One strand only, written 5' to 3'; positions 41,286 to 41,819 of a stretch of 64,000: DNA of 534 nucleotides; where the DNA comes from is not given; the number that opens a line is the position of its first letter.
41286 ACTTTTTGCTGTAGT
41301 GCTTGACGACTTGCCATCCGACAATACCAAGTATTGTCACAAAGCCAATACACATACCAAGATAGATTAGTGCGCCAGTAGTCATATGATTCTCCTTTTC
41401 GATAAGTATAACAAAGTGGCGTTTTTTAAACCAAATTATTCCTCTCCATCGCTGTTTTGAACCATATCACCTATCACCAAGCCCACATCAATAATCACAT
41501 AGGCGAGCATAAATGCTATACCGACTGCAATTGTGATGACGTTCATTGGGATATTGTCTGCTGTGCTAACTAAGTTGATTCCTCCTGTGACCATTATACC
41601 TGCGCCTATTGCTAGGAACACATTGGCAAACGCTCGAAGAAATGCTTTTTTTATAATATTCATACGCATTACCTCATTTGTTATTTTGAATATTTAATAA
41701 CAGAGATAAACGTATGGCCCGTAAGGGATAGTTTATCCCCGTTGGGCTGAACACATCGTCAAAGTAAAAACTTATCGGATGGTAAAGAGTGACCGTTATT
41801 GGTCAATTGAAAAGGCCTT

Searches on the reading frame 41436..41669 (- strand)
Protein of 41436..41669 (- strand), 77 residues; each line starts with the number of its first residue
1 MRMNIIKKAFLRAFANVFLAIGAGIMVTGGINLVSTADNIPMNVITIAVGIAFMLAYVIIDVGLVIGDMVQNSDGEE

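Call 9: search_protein_families(library=pfam, proteins=[window:41436-41669:-], max_evalue=0.001)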
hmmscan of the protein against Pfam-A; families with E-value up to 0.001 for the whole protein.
window:41436-41669:- (77 aa): 0 families

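Call 25: search_protein_families(library=ncbifam, proteins=[window:41436-41669:-], max_evalue=0.1)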
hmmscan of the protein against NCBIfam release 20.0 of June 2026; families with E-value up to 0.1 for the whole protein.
window:41436-41669:- (77 aa): 1 family
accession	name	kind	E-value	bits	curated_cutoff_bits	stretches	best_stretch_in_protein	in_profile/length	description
NF004058.0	PRK05576.1-1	equivalog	0.012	15.1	239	1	5-68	80-143/221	cobalt-factor II C(20)-methyltransferase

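Call 88: search_protein_families(library=padloc, proteins=[window:41436-41669:-], max_evalue=0.01)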
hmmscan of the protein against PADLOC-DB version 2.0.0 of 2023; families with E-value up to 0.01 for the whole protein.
window:41436-41669:- (77 aa): 0 families

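Call 89: search_protein_families(library=phrogs, proteins=[window:41436-41669:-], max_evalue=0.01)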
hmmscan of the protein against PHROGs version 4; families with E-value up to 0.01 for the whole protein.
window:41436-41669:- (77 aa): 0 families
